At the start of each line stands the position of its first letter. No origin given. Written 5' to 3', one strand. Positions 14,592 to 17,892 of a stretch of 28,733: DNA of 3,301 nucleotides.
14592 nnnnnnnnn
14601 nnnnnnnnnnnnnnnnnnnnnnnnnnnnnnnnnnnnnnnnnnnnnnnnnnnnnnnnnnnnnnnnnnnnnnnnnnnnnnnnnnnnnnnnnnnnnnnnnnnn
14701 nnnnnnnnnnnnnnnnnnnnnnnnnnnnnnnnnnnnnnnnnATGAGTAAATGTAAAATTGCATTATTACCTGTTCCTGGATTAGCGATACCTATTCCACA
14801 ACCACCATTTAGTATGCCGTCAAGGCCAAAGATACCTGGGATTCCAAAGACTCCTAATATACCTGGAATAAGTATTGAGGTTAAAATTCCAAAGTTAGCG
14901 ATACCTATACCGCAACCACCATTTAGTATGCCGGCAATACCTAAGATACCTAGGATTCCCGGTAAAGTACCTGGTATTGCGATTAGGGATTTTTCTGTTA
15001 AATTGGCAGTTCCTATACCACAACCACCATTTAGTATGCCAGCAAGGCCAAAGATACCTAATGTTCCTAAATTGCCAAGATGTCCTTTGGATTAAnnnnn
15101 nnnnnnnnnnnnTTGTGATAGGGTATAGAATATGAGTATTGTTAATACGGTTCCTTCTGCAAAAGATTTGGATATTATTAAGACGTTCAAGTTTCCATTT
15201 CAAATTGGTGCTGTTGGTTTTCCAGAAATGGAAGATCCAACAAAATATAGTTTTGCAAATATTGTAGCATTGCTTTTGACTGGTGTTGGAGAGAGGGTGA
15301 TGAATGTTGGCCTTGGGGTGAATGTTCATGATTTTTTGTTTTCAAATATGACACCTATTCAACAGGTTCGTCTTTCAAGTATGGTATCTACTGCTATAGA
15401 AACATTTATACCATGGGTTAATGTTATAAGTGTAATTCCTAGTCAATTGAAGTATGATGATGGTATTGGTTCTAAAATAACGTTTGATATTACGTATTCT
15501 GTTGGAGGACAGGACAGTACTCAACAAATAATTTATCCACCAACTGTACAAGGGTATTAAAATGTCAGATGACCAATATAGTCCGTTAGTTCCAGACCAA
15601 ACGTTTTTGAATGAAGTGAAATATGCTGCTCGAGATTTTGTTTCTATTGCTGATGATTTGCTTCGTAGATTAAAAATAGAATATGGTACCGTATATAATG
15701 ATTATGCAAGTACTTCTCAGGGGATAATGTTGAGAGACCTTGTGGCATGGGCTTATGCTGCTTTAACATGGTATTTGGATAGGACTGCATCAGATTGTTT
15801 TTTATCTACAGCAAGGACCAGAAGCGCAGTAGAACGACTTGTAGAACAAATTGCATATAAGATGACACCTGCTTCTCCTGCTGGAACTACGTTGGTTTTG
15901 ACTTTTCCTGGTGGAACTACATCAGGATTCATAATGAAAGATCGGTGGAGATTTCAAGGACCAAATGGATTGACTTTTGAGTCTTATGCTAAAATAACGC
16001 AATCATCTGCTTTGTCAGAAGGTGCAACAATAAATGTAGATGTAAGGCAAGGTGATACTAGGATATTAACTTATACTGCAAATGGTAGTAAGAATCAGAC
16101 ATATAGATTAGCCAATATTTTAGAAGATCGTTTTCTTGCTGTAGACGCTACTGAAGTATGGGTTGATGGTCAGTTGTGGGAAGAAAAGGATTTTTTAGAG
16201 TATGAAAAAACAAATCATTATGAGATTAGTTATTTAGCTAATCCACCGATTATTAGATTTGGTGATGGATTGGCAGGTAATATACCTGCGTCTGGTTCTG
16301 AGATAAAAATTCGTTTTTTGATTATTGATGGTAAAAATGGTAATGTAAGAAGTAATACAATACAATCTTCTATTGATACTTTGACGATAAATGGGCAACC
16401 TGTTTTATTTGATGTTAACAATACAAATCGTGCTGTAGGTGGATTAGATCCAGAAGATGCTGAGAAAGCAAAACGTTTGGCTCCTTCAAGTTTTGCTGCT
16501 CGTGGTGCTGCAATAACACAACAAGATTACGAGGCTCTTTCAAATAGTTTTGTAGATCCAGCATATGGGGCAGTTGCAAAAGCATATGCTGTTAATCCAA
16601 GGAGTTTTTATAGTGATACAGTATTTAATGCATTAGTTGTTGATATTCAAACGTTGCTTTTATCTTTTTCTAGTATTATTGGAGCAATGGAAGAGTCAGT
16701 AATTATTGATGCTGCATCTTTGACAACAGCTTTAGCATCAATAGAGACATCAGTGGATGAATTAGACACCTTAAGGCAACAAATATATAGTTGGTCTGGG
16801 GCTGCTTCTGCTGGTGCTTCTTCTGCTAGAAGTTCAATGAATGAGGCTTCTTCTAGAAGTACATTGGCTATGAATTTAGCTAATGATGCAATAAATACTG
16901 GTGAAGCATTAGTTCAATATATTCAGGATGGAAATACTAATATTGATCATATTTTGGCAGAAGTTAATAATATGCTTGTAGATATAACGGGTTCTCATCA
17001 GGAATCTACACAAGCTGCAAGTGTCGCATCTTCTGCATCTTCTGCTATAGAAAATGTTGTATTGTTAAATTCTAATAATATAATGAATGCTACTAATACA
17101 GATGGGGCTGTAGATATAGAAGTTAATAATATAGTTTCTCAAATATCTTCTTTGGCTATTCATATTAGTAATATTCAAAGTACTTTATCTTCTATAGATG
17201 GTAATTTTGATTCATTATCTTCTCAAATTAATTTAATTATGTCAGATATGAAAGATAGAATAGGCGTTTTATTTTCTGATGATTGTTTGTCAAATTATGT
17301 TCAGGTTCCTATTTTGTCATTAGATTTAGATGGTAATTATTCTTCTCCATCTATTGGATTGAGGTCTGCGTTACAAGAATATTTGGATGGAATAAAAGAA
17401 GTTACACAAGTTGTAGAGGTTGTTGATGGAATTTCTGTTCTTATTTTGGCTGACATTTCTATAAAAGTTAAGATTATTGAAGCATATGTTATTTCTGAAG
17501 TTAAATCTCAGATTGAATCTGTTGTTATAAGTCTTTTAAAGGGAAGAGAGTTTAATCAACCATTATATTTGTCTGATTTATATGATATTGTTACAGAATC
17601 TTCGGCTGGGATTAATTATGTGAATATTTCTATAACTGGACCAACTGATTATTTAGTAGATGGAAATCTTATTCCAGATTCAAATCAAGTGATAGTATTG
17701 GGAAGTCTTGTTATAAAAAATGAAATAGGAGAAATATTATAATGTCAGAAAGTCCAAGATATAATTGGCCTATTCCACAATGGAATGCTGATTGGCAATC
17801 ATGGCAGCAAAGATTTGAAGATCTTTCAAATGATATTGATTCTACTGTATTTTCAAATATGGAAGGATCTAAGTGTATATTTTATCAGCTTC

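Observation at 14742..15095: Non-canonical proline-rich three-fold repeat protein where a PAAR spike tip is expected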

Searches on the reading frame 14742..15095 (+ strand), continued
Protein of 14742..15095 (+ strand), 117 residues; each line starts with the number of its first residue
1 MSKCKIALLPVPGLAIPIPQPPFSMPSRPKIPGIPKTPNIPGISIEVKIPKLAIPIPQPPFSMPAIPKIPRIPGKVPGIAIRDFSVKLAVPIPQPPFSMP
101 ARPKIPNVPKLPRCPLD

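Call 88: predict_structure(alignment_id=A8)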
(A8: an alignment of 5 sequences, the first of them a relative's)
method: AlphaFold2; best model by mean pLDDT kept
length: 111 residues; sequences in the alignment: 5
mean_pLDDT: 48.8   pTM: 0.12
mean pLDDT of the five models: 48.8, 48.2, 43.2, 42.4, 34.0
residues with pLDDT >= 90: 0; 70-90: 0; 50-70: 49; < 50: 62
segments of 3 or more residues with pLDDT < 50: 1-16, 41-51, 73-82, 84-87, 104-108
pLDDT, mean of each block of 10 residues (from residue 1): 39 48 55 51 43 51 53 46 48 57 48 35
secondary structure: DSSP gave nothing for this model
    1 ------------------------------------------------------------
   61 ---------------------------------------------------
elements in order:

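Call 92: find_related_loci(query=P0009, collection=viral_contigs, flank=8000)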
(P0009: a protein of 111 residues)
Query P0009 (111 aa) in viral_contigs; peptide patterns used: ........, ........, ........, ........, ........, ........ (x = any residue, [..] = any of these).
65 stretches matched a pattern, but none encodes a relative of the query by tblastn (E <= 1e-3).

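Call 93: find_related_loci(query=P0010, collection=viral_contigs, flank=8000)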
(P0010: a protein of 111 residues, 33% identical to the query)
Query P0010 (111 aa) in viral_contigs; peptide patterns used: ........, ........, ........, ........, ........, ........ (x = any residue, [..] = any of these).
22 stretches matched a pattern, but none encodes a relative of the query by tblastn (E <= 1e-3).

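Call 94: find_related_loci(query=L023:6046-7317:+, collection=viral_contigs, flank=5000)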
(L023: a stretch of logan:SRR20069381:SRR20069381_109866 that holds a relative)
Query L023:6046-7317:+ (423 aa) in viral_contigs; peptide patterns used: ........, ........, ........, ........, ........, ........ (x = any residue, [..] = any of these).
12 stretches matched a pattern; 3 encode a relative of the query (tblastn E <= 1e-3); 3 distinct loci.
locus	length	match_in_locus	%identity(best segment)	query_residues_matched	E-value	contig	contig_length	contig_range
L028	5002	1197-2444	42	12-423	2e-86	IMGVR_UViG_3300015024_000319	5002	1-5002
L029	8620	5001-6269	41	24-423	7e-82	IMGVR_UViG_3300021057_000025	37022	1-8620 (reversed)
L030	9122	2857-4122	37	19-423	8e-81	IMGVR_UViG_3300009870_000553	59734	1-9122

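Call 95: find_related_loci(query=L025:5891-7219:+, collection=viral_contigs, flank=5000)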
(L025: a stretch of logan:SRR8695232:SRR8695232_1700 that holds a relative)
Query L025:5891-7219:+ (442 aa) in viral_contigs; peptide patterns used: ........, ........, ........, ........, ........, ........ (x = any residue, [..] = any of these).
4 stretches matched a pattern, but none encodes a relative of the query by tblastn (E <= 1e-3).

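Call 102: search_protein_families(library=pfam, proteins=[L029:6438-7136:+, L030:4126-4782:+, L028:2460-3248:+, L029:7353-7670:+, L030:4779-5102:+, L028:3248-3532:+, L029:7822-8409:+, L030:5316-5813:+, L028:3754-4257:+, L030:5107-5352:+], max_evalue=1)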
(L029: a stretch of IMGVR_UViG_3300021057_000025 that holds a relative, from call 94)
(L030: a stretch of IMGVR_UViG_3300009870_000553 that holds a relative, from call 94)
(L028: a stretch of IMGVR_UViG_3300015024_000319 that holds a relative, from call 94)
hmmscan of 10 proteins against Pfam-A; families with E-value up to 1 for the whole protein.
L029:6438-7136:+ (232 aa): 1 family
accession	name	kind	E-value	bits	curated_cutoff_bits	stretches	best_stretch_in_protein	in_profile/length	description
PF06890.18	Phage_Mu_Gp45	-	0.048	14.1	24.1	1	21-65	4-48/68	Bacteriophage Mu Gp45, N-terminal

L030:4126-4782:+ (218 aa): 1 family
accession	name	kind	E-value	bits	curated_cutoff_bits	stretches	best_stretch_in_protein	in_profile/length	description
PF06890.18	Phage_Mu_Gp45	-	0.0026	18.1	24.1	1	12-55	5-46/68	Bacteriophage Mu Gp45, N-terminal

L028:2460-3248:+ (262 aa): 0 families

L029:7353-7670:+ (105 aa): 1 family
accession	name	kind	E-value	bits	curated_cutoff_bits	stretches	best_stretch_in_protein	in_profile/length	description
PF17793.6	AHD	-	0.39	11.2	27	0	33-42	40-49/61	ANC1 homology domain (AHD)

L030:4779-5102:+ (107 aa): 0 families

L028:3248-3532:+ (94 aa): 0 families

L029:7822-8409:+ (195 aa): 2 families
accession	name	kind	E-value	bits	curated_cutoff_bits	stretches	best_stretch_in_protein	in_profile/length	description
PF22472.1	Ago_N_2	-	0.098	13.5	27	1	23-52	27-56/71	Argonaute, N-terminal domain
PF16989.10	T6SS_VasJ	-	0.18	11.7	26.2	1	115-163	133-183/255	Type VI secretion, EvfE, EvfF, ImpA, BimE, VC_A0119, VasJ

L030:5316-5813:+ (165 aa): 0 families

L028:3754-4257:+ (167 aa): 0 families

L030:5107-5352:+ (81 aa): 2 families
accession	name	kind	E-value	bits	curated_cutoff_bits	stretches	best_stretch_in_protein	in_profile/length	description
PF02464.23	CinA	-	0.08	13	23.5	1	43-77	71-105/155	Competence-damaged protein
PF14655.12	RAB3GAP2_N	-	0.13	11.9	26.6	1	22-63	236-277/419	Rab3 GTPase-activating protein regulatory subunit N-terminus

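Call 103: search_protein_families(library=phrogs, proteins=[L029:6438-7136:+, L030:4126-4782:+, L028:2460-3248:+, L029:7353-7670:+, L030:4779-5102:+, L028:3248-3532:+, L029:7822-8409:+, L030:5316-5813:+, L028:3754-4257:+, L030:5107-5352:+], max_evalue=0.1)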
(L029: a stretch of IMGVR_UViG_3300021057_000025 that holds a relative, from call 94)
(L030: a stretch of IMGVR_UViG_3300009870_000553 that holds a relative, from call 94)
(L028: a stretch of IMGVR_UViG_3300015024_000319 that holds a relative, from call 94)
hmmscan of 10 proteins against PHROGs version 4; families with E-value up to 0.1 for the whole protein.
L029:6438-7136:+ (232 aa): 1 family
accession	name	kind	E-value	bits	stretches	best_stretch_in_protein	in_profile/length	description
phrog_14111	-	unknown function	0.06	14.8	0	12-74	27-89/97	-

L030:4126-4782:+ (218 aa): 0 families

L028:2460-3248:+ (262 aa): 0 families

L029:7353-7670:+ (105 aa): 1 family
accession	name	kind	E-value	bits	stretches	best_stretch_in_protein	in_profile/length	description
phrog_33360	-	tail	0.04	12.7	1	4-88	921-1007/1239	tail length tape measure protein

L030:4779-5102:+ (107 aa): 0 families

L028:3248-3532:+ (94 aa): 0 families

L029:7822-8409:+ (195 aa): 1 family
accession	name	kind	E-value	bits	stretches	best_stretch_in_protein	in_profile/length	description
phrog_5576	-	unknown function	0.018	16.7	0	146-171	27-52/65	-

L030:5316-5813:+ (165 aa): 0 families

L028:3754-4257:+ (167 aa): 0 families

L030:5107-5352:+ (81 aa): 1 family
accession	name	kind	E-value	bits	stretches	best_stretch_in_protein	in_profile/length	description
phrog_5576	-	unknown function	7.1e-07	30.8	2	1-50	1-46/65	-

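Call 112: search_dna_similar(query=L029:7353-7670:+, collection=phages, mode=protein, max_evalue=10)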
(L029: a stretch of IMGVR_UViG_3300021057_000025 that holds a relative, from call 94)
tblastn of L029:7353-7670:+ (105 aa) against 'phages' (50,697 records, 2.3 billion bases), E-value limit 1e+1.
No match.

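Call 113: search_dna_similar(query=P0009, collection=phages, mode=protein, max_evalue=10)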
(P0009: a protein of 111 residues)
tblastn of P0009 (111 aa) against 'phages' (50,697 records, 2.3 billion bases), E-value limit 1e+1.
No match.

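Call 114: search_dna_similar(query=L030:4779-5102:+, collection=phages, mode=protein, max_evalue=10)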
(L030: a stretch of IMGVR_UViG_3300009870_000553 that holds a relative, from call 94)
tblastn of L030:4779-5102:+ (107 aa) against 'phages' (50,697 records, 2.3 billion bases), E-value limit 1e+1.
No match.

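Call 115: search_dna_similar(query=L029:6438-7136:+, collection=phages, mode=protein, max_evalue=0.001, max_rows=25)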
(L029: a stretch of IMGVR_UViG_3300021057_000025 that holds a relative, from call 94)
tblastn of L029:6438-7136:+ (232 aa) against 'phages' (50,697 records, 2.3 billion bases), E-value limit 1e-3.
No match.

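Call 116: search_dna_similar(query=L029:4941-6293:+, collection=phages, mode=protein, max_evalue=0.00001, max_rows=30)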
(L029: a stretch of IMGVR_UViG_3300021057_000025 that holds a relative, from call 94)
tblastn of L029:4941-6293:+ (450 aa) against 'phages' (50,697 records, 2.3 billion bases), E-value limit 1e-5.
Records with a match: 1; places in all: 1; records where one place covers at least 80% of the query: 1.
Best place of each record, by identity: <60% 1.
By first word of the organism name: Caudoviricetes 1.
By host as written in the record: - 1.
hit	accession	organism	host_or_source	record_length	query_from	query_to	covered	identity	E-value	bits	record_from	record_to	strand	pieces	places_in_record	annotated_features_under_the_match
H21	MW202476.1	Caudoviricetes sp.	Manatee Spring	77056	29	446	93%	23.2%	9e-12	74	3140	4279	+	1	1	mu-like prophage tail protein gpP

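Call 117: get_annotated_region(hit=H21, flank=4000)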
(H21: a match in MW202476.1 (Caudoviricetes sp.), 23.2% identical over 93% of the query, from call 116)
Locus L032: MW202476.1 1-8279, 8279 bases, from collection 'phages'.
description: Siphoviridae sp. isolate cta39025, complete genome.
organism: Caudoviricetes sp. (NCBI taxid 2832643)
taxonomy: Viruses; Duplodnaviria; Heunggongvirae; Uroviricota; Caudoviricetes
host: -; source: Manatee Spring; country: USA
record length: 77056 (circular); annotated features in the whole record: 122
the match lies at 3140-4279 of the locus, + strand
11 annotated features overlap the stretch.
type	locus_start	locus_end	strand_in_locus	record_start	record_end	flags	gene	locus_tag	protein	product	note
CDS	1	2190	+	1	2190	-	-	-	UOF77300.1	hypothetical protein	-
CDS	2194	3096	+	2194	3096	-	-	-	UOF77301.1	DNA circularization protein N-terminus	-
CDS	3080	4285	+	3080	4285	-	-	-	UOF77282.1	mu-like prophage tail protein gpP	-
CDS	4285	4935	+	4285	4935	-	-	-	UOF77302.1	hypothetical protein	-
CDS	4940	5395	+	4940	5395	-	-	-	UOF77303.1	hypothetical protein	-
CDS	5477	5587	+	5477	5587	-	-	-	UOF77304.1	hypothetical protein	-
CDS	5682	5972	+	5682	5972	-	-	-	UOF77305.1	hypothetical protein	-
CDS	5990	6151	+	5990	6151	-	-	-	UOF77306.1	hypothetical protein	-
CDS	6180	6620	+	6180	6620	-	-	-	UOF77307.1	putative tail lysozyme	-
CDS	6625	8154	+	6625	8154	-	-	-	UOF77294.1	baseplate J-like protein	-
CDS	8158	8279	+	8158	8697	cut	-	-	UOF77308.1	hypothetical protein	-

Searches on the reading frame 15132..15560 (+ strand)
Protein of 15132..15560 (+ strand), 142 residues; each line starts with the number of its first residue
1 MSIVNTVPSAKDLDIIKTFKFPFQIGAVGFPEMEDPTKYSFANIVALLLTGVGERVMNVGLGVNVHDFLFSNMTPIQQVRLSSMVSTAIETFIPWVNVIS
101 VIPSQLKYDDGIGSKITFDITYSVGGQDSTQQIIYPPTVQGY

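Call 6: search_protein_families(library=pfam, proteins=[window:15132-15560:+], max_evalue=1)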
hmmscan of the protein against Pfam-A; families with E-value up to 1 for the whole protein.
window:15132-15560:+ (142 aa): 1 family
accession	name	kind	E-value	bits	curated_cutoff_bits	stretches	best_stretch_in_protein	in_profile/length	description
PF04965.19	GPW_gp25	-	7e-08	32.6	27.2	1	43-127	10-94/96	Baseplate wedge protein gp25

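Call 7: search_protein_families(library=phrogs, proteins=[window:15132-15560:+], max_evalue=0.1)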
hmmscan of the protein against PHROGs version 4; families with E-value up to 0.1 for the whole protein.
window:15132-15560:+ (142 aa): 5 families
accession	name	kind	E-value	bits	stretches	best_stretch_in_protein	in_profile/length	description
phrog_261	-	tail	6.2e-12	46.9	1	44-133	51-137/312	baseplate wedge subunit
phrog_43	-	tail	1.3e-08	35.6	1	43-129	25-108/126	baseplate wedge subunit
phrog_5026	-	tail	0.0087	16.9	1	20-74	7-61/110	baseplate protein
phrog_37990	-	tail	0.048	14.6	1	61-112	4-54/80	baseplate wedge subunit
phrog_1695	-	unknown function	0.087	14.1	0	65-108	17-61/93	-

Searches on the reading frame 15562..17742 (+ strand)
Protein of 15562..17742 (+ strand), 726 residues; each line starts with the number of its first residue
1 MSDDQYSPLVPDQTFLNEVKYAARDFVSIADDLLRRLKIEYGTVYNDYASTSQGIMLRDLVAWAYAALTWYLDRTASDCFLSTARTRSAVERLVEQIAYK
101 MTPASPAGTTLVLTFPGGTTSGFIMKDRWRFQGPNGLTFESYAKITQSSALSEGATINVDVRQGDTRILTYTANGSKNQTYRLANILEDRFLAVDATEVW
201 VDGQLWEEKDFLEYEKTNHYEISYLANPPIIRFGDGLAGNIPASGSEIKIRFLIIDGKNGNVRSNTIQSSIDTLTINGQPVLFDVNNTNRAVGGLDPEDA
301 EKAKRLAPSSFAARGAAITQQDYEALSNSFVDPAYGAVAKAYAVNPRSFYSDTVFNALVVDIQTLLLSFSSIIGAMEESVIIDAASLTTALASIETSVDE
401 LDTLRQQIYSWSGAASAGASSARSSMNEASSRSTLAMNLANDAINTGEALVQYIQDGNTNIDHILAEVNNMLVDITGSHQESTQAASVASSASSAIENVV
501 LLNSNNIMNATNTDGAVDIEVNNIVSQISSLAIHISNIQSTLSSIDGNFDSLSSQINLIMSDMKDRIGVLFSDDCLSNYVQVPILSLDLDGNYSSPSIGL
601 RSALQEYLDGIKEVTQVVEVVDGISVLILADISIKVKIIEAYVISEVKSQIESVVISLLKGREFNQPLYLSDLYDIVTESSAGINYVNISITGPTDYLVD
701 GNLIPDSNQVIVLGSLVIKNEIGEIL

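Call 6: search_protein_families(library=pfam, proteins=[window:15562-17742:+], max_evalue=1)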
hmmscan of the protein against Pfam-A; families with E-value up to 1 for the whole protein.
window:15562-17742:+ (726 aa): 3 families
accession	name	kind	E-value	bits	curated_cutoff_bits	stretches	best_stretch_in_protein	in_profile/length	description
PF06825.17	HSBP1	-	0.015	15.5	28.6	1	538-567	7-36/51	Heat shock factor binding protein 1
PF06419.17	COG6_N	-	0.069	13.7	27.4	0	422-482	3-63/114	Conserved oligomeric complex COG6, N-terminal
PF11839.13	Alanine_zipper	-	0.86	10.4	23.1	1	414-453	12-51/69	Alanine-zipper, major outer membrane lipoprotein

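Call 7: search_protein_families(library=phrogs, proteins=[window:15562-17742:+], max_evalue=0.1)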
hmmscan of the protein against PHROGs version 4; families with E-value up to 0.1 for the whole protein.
window:15562-17742:+ (726 aa): 3 families
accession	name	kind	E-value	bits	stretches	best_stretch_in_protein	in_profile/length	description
phrog_219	-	tail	2.5e-26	93.4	1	22-328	7-324/598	baseplate wedge subunit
phrog_10646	-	tail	8.6e-11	41.5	1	17-107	24-114/1142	baseplate wedge subunit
phrog_1369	-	tail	2.4e-08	34.2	1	72-307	49-281/489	baseplate protein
